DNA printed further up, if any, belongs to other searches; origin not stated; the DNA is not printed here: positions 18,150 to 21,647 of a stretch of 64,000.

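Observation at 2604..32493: Inverted 199-bp perfect duplication across two PDI-like genes brackets about 29 kb (gene-conversion tract or inversion substrate)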

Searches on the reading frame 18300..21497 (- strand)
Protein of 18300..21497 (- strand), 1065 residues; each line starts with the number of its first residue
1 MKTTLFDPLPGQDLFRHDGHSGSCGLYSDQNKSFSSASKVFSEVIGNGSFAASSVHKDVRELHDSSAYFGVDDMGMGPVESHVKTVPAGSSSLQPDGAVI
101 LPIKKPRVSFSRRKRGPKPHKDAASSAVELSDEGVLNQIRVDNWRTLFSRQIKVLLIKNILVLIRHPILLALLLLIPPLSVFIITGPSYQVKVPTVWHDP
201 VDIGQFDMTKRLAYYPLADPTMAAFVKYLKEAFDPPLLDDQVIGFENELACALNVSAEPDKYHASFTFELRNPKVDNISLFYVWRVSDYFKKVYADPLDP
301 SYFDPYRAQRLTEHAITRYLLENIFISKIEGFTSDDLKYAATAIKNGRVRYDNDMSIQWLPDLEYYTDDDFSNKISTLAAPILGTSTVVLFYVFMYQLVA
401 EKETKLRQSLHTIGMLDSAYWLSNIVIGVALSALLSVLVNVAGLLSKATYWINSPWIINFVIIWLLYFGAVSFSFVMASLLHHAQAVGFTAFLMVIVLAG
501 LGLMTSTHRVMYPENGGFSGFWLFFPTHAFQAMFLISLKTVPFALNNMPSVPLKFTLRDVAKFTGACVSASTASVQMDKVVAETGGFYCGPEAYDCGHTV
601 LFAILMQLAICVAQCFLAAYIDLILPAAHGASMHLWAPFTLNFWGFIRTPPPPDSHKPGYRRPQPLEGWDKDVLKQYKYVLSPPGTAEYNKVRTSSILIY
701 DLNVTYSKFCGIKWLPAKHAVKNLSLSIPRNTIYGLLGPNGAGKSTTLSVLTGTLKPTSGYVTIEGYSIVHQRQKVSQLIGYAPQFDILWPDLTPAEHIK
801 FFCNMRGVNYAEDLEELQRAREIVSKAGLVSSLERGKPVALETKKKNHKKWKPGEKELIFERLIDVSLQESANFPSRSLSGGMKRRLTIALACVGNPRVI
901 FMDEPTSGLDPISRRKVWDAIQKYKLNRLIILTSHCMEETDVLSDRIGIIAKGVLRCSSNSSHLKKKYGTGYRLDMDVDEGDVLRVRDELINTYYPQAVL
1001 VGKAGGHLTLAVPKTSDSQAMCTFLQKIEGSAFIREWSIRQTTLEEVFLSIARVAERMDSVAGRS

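Call 47: search_protein_families(library=pfam, proteins=[window:18300-21497:-], max_evalue=0.001)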
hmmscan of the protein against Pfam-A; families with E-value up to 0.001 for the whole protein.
window:18300-21497:- (1065 aa): 3 families
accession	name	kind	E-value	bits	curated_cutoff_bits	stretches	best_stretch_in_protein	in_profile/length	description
PF00005.33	ABC_tran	-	4e-28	99.1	25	1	721-907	1-137/137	ABC transporter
PF13304.12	AAA_21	-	3e-11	44.4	27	1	844-935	220-298/304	AAA domain, putative AbiEii toxin, Type IV TA system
PF12698.13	ABC2_membrane_3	-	3e-07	30.3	31.6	1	376-539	161-320/347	ABC-2 family transporter protein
